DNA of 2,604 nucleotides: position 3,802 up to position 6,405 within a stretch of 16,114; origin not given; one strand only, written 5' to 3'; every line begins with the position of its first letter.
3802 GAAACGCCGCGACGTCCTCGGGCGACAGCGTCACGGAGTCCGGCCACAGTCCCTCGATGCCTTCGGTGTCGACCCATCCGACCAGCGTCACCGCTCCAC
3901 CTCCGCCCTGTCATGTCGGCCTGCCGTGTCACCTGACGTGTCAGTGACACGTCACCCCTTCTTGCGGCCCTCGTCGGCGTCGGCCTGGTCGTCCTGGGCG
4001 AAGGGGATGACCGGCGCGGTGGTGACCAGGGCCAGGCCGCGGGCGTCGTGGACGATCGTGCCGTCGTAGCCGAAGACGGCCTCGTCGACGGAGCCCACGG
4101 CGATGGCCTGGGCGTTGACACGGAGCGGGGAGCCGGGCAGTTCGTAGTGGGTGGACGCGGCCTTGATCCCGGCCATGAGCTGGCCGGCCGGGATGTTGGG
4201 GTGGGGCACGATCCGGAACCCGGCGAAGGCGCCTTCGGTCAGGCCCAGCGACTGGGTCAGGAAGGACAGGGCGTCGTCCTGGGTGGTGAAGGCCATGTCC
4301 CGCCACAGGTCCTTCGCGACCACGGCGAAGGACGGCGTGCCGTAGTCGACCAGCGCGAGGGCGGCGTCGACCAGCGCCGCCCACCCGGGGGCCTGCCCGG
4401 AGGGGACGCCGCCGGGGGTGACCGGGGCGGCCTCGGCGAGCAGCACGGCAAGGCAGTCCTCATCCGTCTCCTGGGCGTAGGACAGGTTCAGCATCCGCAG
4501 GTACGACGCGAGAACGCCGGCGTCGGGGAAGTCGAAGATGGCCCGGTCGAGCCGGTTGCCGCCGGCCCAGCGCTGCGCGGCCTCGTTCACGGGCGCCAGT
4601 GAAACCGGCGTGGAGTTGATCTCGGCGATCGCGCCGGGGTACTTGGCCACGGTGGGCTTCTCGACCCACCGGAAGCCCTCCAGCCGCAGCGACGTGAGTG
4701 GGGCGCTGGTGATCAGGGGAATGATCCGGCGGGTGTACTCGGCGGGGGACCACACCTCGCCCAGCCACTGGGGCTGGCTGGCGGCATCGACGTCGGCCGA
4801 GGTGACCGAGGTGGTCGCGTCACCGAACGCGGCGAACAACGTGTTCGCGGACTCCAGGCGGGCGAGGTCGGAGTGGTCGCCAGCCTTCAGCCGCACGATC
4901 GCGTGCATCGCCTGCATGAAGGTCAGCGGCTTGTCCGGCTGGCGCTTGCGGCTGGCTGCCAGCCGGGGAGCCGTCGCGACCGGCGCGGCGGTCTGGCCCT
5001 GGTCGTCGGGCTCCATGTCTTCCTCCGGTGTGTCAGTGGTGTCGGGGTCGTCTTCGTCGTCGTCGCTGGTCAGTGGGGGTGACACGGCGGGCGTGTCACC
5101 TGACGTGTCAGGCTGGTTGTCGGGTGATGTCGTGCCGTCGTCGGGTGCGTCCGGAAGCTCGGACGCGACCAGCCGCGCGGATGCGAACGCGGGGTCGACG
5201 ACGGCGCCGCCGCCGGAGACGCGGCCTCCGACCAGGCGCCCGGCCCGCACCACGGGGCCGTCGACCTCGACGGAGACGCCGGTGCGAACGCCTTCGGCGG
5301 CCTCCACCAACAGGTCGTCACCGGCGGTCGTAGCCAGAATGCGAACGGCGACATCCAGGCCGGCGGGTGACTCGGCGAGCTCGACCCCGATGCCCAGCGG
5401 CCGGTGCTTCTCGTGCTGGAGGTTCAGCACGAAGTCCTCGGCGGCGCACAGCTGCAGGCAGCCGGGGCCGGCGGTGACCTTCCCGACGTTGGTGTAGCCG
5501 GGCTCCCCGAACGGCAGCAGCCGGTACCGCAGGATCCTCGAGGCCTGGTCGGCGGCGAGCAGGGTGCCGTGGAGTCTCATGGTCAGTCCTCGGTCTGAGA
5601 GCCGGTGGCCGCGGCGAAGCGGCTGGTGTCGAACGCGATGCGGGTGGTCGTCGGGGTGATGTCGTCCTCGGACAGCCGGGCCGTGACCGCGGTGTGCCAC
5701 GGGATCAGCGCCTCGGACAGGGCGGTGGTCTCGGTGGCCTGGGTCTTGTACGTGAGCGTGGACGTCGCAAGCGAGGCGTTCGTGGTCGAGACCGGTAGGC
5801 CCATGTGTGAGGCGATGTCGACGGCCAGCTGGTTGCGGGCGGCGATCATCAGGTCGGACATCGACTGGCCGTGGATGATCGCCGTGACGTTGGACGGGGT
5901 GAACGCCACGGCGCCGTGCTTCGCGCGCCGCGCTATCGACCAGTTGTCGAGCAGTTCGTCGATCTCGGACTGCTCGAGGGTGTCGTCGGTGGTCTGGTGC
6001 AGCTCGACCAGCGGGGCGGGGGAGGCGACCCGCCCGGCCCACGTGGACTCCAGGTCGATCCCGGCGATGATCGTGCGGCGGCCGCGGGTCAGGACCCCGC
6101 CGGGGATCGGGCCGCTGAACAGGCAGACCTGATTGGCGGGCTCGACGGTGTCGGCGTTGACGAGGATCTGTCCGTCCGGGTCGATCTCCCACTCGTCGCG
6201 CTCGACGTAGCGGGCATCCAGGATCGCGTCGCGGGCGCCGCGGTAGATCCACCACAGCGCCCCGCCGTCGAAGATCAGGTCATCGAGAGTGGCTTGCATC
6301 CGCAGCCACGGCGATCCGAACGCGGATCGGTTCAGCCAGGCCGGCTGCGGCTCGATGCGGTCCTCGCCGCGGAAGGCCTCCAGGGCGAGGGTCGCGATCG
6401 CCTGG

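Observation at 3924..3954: A ~30-bp dyad-rich repeat (GTGTCAC / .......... / GTGACAC) occurs four times, in non-coding DNA and read through as protein linkers on both strands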

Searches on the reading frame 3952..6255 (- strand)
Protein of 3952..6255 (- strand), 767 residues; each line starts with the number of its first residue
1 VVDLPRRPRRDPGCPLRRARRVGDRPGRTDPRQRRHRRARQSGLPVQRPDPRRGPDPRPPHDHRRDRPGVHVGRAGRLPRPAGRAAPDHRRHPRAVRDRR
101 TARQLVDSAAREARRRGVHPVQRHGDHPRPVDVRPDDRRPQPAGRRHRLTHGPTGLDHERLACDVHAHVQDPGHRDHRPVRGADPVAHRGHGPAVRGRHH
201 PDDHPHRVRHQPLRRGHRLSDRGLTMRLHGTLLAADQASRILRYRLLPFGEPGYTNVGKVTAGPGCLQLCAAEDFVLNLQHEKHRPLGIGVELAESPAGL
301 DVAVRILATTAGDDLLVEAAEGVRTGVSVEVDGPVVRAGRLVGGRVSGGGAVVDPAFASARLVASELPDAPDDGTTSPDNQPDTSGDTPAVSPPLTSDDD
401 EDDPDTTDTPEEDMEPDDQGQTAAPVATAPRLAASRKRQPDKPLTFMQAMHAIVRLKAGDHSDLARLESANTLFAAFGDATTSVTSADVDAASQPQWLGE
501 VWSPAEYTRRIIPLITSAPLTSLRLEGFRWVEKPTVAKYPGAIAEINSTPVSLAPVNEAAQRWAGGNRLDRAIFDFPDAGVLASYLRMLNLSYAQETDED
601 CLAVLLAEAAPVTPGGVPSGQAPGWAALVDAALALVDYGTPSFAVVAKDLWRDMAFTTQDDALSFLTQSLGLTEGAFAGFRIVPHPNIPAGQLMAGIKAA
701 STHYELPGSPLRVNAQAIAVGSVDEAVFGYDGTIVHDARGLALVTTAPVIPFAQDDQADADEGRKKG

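Call 11: search_protein_families(library=phrogs, proteins=[window:3952-6255:-], max_evalue=0.01)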
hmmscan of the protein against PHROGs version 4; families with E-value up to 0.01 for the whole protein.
window:3952-6255:- (767 aa): 2 families
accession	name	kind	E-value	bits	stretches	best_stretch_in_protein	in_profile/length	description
phrog_2263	-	head and packaging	2.5e-56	192.7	1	246-748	45-545/551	major head protein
phrog_94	-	head and packaging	0.003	18.1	1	488-747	362-619/622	head maturation protease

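Call 12: search_protein_families(library=pfam, proteins=[window:3952-6255:-], max_evalue=0.01)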
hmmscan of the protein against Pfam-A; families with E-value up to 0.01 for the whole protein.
window:3952-6255:- (767 aa): 1 family
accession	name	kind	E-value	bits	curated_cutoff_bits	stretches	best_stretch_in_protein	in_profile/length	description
PF25209.1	Phage_capsid_4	-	5.1e-07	30.7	27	1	522-720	35-215/262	Phage capsid protein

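Call 23: find_related_loci(query=window:3952-6255:-, collection=viral_contigs, flank=10000)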
Query window:3952-6255:- (767 aa) in viral_contigs; peptide patterns used: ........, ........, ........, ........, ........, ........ (x = any residue, [..] = any of these).
123 stretches matched a pattern; 3 encode a relative of the query (tblastn E <= 1e-3); 3 distinct loci.
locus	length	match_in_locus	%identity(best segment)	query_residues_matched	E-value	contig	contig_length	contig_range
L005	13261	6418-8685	76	8-763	0e+0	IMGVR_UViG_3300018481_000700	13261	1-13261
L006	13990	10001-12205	75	22-756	0e+0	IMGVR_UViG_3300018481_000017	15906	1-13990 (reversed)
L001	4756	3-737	94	523-767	8e-141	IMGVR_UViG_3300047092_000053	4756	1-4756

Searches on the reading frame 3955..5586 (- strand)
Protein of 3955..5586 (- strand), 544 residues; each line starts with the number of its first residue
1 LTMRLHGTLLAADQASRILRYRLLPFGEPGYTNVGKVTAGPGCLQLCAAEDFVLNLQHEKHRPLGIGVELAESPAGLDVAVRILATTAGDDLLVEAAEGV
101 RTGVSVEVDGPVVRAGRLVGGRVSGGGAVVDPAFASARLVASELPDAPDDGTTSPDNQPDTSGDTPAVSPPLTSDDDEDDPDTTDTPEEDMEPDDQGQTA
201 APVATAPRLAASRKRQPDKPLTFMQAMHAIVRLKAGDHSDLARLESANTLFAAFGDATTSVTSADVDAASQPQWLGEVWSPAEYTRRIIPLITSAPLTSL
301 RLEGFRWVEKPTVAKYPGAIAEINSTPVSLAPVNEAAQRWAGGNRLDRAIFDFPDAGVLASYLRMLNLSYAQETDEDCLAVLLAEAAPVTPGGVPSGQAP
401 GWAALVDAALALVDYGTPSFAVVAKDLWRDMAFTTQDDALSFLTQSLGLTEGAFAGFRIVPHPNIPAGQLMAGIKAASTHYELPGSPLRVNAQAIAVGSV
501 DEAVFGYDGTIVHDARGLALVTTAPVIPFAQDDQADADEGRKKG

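Call 60: search_dna_similar(query=window:3955-5586:-, collection=phages, mode=protein, max_evalue=0.001, max_rows=20, rows=spread)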
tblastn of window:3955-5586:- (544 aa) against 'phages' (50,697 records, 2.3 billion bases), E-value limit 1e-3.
Records with a match: 87; places in all: 87; records where one place covers at least 80% of the query: 2.
Best place of each record, by identity: <60% 87.
By first word of the organism name: Arthrobacter 63; Gordonia 17; Curtobacterium 2; Rhodococcus 2; Microbacterium 1; Pseudomonas 1; Caudoviricetes 1.
By host as written in the record: Arthrobacter sp. ATCC 21022 41; Arthrobacter globiformis B-2979 12; Gordonia terrae 3612 6; Gordonia neofelifaecis NRRL 59395 5; Arthrobacter sulfureus NRRL B-14730 SEA 5; Arthrobacter globiformis NRRL B-2979 SEA 4; Gordonia malaquae BEN700 2; Gordonia rubropertincta strain CON38 2; and 9 more.
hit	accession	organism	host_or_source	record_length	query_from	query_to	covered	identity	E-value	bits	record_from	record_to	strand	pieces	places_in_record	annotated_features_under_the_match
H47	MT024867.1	Arthrobacter phage BlueFeather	Arthrobacter globiformis B-2979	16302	3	526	78%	44.1%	3e-52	282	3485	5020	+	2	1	5: major capsid and protease fusion protein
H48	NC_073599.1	Arthrobacter phage Whytu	Arthrobacter globiformis B-2979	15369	1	521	79%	40.1%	3e-42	230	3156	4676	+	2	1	3: major capsid and protease fusion protein | 2: portal protein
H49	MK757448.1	Arthrobacter phage Idaho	Arthrobacter sp. ATCC 21022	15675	2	525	78%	32.5%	4e-17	161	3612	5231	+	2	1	5: major capsid and protease fusion protein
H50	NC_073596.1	Arthrobacter phage Corgi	Arthrobacter globiformis NRRL B-2979 SEA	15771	7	517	76%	31.2%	8e-15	158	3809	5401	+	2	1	7: major capsid and protease fusion protein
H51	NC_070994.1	Gordonia phage Coeur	Gordonia terrae 3612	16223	221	522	56%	38.0%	3e-41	165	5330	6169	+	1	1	7: major head protein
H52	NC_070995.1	Gordonia phage Emperor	Gordonia terrae 3612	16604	220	522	56%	35.9%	1e-37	154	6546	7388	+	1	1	10: major head protein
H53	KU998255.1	Gordonia phage McGonagall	Gordonia neofelifaecis NRRL 59395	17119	245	521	51%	39.2%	2e-43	171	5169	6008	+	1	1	7: capsid and capsid maturation protease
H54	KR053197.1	Gordonia phage GRU3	Gordonia rubropertincta strain CON38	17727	226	514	53%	36.5%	5e-39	158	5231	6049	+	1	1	putative structural protein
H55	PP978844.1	Microbacterium phage PensacolaC28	Microbacterium sp. Casco Bay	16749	1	523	65%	27.6%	1e-5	106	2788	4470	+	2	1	3: major capsid and protease fusion protein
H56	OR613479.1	Arthrobacter phage MooKitty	Arthrobacter sulfureus ATCC 19098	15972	249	518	50%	29.0%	9e-16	87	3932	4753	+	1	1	5: major capsid and protease fusion protein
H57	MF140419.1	Arthrobacter phage Lore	Arthrobacter sp. ATCC 21022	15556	271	518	46%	30.2%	5e-16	88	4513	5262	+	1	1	7: major capsid and protease fusion protein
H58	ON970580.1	Arthrobacter phage Kels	Arthrobacter globiformis B-2979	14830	271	518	46%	29.8%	5e-16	87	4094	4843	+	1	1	5: major capsid and protease fusion protein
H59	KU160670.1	Arthrobacter phage Toulouse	Arthrobacter sp. ATCC 21022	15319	271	518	46%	29.3%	7e-15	84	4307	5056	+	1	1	6: major capsid and protease fusion protein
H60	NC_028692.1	Arthrobacter phage Decurro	Arthrobacter sp. ATCC 21022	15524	271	518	46%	29.3%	7e-15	84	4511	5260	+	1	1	major head protein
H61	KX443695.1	Arthrobacter phage Courtney3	Arthrobacter sp. ATCC 21022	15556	271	518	46%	29.3%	7e-15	84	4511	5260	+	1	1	major capsid and protease fusion protein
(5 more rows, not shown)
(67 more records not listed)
